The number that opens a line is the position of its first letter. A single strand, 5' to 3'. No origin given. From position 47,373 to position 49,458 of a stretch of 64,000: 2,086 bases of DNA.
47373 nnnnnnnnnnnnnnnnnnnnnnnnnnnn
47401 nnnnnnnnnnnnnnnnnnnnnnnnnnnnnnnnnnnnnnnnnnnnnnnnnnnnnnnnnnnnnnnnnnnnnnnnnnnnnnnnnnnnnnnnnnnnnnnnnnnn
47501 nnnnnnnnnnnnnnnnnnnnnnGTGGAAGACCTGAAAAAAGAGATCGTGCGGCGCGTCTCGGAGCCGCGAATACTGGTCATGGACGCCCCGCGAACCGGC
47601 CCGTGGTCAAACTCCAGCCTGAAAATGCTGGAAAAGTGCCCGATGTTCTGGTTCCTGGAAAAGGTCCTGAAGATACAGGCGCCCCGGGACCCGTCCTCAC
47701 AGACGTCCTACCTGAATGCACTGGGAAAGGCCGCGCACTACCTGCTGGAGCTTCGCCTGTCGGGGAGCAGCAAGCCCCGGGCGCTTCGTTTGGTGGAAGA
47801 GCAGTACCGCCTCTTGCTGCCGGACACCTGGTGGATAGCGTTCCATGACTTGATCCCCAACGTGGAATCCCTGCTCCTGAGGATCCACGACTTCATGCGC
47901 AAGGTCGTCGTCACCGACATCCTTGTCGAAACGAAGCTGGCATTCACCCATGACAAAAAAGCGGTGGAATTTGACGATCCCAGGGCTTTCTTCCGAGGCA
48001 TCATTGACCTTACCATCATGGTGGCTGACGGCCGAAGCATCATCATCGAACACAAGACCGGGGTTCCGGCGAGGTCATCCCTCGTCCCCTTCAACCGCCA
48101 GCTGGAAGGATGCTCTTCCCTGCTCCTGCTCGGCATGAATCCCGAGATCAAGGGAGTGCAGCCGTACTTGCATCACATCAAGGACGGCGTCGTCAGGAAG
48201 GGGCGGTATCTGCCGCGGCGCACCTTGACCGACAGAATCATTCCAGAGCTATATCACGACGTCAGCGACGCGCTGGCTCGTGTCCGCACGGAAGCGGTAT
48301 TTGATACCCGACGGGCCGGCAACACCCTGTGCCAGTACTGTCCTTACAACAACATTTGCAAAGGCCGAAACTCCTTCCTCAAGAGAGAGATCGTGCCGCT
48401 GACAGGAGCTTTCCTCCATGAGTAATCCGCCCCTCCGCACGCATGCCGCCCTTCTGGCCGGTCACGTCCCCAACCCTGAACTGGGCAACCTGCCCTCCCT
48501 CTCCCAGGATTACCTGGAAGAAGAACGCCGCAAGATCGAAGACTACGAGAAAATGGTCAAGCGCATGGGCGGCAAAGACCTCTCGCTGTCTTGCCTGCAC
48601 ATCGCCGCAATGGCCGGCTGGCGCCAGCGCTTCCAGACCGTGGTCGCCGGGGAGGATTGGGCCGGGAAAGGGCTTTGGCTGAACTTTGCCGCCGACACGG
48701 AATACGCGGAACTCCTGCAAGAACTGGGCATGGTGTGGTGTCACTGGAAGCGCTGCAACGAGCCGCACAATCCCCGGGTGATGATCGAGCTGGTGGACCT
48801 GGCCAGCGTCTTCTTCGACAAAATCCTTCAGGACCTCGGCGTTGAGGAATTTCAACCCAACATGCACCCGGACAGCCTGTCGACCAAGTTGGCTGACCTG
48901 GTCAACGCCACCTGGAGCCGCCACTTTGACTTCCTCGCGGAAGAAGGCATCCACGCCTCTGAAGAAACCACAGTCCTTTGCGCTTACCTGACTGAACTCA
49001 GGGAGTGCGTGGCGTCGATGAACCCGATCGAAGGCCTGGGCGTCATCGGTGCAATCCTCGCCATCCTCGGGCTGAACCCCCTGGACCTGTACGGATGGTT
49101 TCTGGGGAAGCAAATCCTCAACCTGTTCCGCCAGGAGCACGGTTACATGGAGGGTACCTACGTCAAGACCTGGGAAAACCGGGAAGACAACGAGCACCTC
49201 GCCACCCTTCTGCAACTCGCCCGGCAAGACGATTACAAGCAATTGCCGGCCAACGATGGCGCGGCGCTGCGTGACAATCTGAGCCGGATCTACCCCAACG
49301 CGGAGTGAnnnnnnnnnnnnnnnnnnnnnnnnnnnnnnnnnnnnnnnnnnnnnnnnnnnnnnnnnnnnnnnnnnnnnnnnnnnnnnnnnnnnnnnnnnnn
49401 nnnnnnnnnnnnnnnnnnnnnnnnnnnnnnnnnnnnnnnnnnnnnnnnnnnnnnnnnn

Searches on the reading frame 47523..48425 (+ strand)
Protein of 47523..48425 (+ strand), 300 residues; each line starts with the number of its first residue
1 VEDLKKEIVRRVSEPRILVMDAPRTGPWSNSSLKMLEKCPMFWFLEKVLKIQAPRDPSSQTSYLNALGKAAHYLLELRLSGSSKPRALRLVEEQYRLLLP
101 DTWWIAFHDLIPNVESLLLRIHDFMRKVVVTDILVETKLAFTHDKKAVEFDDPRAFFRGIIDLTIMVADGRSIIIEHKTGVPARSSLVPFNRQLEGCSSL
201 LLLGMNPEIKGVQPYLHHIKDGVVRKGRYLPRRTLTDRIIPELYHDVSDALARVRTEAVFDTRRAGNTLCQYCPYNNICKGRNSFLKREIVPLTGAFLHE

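Call 9: search_protein_families(library=pfam, proteins=[window:47523-48425:+])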
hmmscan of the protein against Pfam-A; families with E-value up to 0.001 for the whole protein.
window:47523-48425:+ (300 aa): 1 family
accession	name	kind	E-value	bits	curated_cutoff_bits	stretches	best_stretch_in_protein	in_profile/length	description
PF12705.13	PDDEXK_1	-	2.1e-16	61.1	22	1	28-280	2-247/247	PD-(D/E)XK nuclease superfamily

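Call 11: search_protein_families(library=phrogs, proteins=[window:47523-48425:+])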
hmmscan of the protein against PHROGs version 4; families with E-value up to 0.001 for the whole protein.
window:47523-48425:+ (300 aa): 2 families
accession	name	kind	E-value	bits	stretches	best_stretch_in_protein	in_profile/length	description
phrog_69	-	DNA, RNA and nucleotide metabolism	7e-15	56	1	26-283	88-327/501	exonuclease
phrog_1218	-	DNA, RNA and nucleotide metabolism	1.4e-08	35.4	1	28-180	10-163/364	exonuclease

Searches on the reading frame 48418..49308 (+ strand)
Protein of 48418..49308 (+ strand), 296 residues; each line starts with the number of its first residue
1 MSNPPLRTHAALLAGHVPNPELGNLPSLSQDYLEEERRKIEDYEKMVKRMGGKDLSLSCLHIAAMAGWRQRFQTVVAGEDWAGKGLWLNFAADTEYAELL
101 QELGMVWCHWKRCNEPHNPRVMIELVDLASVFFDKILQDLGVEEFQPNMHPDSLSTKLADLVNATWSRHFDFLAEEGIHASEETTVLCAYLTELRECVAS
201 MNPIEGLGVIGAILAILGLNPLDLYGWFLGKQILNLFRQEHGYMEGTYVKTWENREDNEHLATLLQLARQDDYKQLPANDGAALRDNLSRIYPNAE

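Call 9: search_protein_families(library=pfam, proteins=[window:48418-49308:+])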
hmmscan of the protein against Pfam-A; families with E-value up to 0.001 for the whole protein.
window:48418-49308:+ (296 aa): 1 family
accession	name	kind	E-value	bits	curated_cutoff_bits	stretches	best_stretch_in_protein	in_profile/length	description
PF08761.16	dUTPase_2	-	7.6e-06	26.8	22.9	1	91-243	35-162/162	dUTPase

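Call 11: search_protein_families(library=phrogs, proteins=[window:48418-49308:+])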
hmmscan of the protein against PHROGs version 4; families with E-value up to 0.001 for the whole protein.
window:48418-49308:+ (296 aa): 1 family
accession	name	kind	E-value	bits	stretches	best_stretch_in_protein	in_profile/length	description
phrog_173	-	DNA, RNA and nucleotide metabolism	9.1e-07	29.9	1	90-250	63-195/196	nucleoside triphosphate pyrophosphohydrolase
